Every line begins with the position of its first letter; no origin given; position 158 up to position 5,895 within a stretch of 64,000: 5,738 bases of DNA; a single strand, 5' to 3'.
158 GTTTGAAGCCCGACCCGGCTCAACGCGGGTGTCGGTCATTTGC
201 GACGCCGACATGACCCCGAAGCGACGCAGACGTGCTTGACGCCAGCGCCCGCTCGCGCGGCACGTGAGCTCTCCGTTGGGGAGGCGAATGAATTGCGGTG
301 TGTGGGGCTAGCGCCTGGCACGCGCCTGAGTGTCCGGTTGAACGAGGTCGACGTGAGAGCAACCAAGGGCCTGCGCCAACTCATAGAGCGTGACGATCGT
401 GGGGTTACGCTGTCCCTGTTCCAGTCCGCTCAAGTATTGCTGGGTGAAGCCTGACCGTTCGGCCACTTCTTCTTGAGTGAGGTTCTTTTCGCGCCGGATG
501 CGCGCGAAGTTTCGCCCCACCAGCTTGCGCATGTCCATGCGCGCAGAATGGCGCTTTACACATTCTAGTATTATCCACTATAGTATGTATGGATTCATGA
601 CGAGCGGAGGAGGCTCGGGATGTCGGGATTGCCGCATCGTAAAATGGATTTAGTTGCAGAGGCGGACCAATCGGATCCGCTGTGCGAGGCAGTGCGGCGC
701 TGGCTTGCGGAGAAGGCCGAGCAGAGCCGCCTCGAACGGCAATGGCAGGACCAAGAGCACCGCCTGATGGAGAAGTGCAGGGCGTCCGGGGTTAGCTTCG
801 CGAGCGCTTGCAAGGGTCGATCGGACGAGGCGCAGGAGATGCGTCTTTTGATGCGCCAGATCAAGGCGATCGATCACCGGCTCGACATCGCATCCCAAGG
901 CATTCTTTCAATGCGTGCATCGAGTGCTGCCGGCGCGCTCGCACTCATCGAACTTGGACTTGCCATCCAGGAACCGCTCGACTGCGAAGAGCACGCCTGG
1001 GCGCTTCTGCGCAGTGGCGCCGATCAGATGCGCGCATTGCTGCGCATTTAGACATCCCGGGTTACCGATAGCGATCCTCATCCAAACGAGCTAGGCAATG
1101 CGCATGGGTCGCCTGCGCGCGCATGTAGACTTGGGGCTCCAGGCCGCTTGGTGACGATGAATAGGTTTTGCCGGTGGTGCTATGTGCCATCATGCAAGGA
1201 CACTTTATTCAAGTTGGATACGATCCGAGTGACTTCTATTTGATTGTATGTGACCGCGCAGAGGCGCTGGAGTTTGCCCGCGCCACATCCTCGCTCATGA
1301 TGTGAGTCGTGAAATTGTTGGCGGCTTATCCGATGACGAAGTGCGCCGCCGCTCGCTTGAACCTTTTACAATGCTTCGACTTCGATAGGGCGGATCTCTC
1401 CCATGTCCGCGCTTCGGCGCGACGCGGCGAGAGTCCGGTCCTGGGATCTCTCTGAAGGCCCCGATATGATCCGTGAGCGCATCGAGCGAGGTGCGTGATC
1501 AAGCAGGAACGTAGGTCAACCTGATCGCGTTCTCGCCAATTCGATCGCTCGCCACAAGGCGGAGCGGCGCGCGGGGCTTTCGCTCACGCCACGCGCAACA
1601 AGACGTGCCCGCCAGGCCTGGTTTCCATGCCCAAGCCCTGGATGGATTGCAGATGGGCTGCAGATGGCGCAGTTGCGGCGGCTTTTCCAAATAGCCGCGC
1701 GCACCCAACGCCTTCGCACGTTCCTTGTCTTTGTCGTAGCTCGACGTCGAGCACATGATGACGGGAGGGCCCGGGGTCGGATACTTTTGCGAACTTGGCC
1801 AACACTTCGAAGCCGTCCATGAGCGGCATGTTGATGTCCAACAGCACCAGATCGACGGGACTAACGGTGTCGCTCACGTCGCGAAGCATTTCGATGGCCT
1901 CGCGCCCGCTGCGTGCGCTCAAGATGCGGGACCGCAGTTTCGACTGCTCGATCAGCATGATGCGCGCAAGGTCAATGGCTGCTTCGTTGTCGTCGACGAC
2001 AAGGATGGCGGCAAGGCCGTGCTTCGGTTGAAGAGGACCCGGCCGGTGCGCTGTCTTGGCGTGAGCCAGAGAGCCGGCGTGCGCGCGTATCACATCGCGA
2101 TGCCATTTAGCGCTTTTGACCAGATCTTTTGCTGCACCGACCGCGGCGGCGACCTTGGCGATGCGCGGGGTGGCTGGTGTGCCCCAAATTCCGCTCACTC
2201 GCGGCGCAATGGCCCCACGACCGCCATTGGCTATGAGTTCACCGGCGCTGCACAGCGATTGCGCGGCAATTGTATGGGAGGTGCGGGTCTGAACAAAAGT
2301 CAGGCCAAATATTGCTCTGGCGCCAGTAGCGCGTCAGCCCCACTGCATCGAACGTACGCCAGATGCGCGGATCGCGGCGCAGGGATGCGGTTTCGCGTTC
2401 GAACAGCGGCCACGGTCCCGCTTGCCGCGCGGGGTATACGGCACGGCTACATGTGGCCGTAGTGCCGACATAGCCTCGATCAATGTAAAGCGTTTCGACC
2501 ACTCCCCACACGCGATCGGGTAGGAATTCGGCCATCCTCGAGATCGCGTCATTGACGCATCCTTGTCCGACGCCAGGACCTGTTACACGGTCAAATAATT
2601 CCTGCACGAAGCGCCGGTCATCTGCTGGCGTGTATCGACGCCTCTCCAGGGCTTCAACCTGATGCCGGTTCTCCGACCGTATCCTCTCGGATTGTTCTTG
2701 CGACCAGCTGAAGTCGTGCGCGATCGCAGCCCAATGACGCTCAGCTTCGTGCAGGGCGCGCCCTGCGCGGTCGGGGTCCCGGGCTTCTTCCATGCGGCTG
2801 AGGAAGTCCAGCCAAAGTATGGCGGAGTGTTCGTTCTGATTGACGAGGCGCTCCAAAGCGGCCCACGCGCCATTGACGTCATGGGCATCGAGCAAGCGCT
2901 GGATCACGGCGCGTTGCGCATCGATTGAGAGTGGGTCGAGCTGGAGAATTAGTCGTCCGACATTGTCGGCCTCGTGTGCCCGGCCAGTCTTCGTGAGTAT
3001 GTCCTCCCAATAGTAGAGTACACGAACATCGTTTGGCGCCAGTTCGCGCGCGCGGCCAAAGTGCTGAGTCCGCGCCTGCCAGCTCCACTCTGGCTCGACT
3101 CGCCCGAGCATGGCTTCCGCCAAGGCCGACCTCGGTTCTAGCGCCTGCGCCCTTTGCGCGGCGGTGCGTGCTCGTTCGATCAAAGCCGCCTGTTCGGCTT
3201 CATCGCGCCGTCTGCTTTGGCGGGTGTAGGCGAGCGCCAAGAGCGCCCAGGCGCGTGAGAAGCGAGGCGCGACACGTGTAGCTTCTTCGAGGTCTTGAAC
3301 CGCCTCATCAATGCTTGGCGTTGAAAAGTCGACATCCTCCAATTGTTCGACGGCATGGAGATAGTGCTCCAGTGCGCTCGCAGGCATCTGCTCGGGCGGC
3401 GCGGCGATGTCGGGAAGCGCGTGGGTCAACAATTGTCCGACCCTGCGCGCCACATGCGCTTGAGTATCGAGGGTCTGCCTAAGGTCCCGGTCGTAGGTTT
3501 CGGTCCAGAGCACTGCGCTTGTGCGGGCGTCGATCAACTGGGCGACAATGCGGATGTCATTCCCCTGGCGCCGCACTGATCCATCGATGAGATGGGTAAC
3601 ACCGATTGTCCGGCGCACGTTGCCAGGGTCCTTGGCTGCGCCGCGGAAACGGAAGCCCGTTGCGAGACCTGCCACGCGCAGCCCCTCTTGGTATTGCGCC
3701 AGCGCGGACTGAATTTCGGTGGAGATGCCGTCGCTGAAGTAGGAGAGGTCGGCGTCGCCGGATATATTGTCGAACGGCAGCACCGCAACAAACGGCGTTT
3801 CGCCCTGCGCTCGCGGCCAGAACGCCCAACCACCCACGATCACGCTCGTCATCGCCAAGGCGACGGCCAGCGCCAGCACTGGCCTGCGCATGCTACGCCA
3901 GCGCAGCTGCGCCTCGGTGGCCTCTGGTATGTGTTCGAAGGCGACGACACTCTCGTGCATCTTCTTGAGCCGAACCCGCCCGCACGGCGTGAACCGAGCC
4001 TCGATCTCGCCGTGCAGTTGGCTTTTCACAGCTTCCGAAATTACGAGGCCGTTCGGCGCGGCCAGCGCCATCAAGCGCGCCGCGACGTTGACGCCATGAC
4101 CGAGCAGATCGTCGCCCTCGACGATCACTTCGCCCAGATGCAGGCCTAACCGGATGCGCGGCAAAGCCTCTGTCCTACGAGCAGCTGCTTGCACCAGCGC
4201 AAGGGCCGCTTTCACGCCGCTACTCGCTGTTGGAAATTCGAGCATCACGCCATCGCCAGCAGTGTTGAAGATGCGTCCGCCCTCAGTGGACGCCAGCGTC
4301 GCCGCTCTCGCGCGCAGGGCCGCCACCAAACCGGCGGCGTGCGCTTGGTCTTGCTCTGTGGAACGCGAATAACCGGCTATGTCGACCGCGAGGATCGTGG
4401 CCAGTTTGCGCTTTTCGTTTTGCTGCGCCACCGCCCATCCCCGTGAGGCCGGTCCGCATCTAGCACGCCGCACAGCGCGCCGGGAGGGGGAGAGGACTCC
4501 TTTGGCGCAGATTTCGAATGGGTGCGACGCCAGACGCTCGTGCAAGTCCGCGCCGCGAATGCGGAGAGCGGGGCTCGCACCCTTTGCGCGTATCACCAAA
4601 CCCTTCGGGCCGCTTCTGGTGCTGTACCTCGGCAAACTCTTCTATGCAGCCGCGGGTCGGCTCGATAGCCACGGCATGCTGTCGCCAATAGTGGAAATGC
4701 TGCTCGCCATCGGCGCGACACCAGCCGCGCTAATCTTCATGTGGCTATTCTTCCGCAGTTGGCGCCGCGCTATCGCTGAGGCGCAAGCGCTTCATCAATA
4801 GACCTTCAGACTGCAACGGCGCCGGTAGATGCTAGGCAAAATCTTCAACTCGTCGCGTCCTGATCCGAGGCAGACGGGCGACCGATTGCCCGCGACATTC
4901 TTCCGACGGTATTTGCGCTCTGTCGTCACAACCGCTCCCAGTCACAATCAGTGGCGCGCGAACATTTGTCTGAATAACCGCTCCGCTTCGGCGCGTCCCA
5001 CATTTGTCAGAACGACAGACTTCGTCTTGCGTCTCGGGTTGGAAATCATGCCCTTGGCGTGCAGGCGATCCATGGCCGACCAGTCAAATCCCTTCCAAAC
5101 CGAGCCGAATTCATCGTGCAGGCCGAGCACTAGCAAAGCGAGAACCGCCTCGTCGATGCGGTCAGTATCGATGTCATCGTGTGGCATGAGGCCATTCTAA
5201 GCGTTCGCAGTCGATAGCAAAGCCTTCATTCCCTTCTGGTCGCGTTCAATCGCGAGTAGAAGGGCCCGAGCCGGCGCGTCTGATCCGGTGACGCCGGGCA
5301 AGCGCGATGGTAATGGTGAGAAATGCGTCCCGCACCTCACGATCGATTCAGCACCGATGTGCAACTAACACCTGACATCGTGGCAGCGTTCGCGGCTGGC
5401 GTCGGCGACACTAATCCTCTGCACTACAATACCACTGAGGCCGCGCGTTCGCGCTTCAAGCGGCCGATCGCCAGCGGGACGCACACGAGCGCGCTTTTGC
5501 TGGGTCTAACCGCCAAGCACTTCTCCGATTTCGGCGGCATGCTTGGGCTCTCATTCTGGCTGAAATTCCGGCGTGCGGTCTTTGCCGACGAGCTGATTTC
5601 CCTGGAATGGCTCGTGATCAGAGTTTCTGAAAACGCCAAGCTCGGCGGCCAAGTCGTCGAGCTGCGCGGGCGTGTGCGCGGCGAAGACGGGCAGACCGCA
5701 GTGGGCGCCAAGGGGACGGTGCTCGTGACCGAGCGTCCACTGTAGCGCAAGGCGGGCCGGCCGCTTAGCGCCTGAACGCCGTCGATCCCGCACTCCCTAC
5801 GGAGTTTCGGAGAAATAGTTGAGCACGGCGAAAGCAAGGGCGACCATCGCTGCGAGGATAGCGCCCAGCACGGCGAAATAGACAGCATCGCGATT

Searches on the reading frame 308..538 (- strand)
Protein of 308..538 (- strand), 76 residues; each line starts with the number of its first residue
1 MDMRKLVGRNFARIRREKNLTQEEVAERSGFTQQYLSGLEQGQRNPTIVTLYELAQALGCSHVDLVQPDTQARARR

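Call 71: search_protein_families(library=pfam, proteins=[window:308-538:-], max_evalue=0.01)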
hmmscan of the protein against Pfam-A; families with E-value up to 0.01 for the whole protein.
window:308-538:- (76 aa): 8 families
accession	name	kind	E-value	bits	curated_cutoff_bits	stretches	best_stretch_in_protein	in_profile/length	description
PF01381.28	HTH_3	-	6.2e-18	65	23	1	13-65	3-55/55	Helix-turn-helix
PF12844.13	HTH_19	-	3e-12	46.7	30.2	1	8-67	1-60/64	Helix-turn-helix domain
PF13560.12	HTH_31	-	3.2e-12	47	27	1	8-64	3-60/64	Helix-turn-helix domain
PF13443.12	HTH_26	-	5.8e-08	33.3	22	1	13-66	4-58/63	Cro/C1-type HTH DNA-binding domain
PF13744.12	HTH_37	-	0.00029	21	27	1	9-60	21-73/80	Helix-turn-helix domain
PF13413.12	HTH_25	-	0.00064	19.9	24.6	1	13-43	4-34/62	Helix-turn-helix domain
PF05979.17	DUF896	-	0.0042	17.4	24.2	1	11-41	9-39/64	Bacterial protein of unknown function (DUF896)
PF04545.22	Sigma70_r4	-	0.0069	16.3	24.1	0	15-34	16-35/50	Sigma-70, region 4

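Call 85: find_encoding_contigs(protein=window:308-538:-, flank=10000, max_places=6)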
Protein window:308-538:- (76 aa): 1 contig read that carries it; 1 place shown.
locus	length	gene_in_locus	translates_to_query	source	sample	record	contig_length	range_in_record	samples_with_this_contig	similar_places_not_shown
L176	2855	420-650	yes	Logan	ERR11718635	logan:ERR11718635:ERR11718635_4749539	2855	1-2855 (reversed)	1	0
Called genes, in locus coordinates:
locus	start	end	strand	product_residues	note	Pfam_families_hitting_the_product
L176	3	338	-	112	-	?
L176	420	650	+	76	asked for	PF12844:HTH_19, PF13560:HTH_31, PF13443:HTH_26, PF01381:HTH_3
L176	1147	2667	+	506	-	PF12849:PBP_like_2, PF00691:OmpA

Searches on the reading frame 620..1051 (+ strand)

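Call 71: search_protein_families(library=pfam, proteins=[window:620-1051:+], max_evalue=0.01)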
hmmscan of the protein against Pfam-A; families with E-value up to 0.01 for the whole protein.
window:620-1051:+ (143 aa): 1 family
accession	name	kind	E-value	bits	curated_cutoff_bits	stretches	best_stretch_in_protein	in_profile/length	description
PF00239.26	Resolvase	-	0.008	16.7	23.3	0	35-84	72-119/145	Resolvase, N terminal domain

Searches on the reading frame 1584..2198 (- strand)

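Call 71: search_protein_families(library=pfam, proteins=[window:1584-2198:-], max_evalue=0.01)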
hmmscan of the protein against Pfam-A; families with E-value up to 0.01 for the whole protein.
window:1584-2198:- (204 aa): 1 family
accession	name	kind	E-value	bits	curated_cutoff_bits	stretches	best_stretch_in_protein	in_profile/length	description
PF00072.30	Response_reg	-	2.1e-11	44.4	30.2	1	65-140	1-68/111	Response regulator receiver domain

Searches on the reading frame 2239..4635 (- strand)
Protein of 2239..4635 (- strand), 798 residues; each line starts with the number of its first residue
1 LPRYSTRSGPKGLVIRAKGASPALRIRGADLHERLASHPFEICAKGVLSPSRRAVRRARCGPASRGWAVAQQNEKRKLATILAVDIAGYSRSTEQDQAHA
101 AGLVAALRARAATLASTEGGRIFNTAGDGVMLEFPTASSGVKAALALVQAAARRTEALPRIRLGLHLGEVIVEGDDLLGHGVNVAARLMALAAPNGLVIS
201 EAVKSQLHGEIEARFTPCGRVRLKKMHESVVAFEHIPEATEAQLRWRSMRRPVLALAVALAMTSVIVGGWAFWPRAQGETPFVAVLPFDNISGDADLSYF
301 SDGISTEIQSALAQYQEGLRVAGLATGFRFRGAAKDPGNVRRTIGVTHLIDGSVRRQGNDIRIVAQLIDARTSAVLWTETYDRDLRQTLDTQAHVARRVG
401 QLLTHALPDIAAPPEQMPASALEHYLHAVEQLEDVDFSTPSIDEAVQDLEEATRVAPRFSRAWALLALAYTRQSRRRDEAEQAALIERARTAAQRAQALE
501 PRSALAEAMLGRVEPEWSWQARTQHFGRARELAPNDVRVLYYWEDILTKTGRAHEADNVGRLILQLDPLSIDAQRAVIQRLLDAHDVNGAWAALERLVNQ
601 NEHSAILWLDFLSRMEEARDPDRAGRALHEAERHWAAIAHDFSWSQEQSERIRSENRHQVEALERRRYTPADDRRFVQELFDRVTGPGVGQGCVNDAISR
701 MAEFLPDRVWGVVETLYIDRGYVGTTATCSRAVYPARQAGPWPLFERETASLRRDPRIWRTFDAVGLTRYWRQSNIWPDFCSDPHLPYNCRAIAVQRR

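Call 8: search_protein_families(library=pfam, proteins=[window:2239-4635:-], max_evalue=0.001)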
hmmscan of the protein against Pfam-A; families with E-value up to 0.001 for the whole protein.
window:2239-4635:- (798 aa): 1 family
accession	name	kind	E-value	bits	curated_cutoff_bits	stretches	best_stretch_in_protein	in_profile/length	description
PF00211.25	Guanylate_cyc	-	5e-05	23.4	21.9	1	78-225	8-172/183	Adenylate and Guanylate cyclase catalytic domain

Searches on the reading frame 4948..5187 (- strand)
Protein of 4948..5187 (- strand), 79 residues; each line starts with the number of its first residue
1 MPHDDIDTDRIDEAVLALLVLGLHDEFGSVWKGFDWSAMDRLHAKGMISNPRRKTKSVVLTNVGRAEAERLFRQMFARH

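Call 71: search_protein_families(library=pfam, proteins=[window:4948-5187:-], max_evalue=0.01)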
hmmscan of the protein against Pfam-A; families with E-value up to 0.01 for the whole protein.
window:4948-5187:- (79 aa): 1 family
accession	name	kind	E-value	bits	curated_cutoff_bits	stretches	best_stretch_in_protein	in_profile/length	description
PF20008.5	DUF6429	-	8.1e-30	102.8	31.6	1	7-77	1-70/71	Domain of unknown function (DUF6429)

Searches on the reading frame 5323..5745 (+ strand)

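Call 71: search_protein_families(library=pfam, proteins=[window:5323-5745:+], max_evalue=0.01)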
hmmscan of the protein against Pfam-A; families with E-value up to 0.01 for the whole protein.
window:5323-5745:+ (140 aa): 2 families
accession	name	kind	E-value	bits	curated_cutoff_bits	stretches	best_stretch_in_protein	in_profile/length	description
PF01575.25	MaoC_dehydratas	-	2.3e-13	50.2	27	1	8-98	11-101/123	MaoC like domain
PF13452.11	FAS1_DH_region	-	1.8e-05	25.3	22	1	13-119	12-122/132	FAS1-like, dehydratase domain region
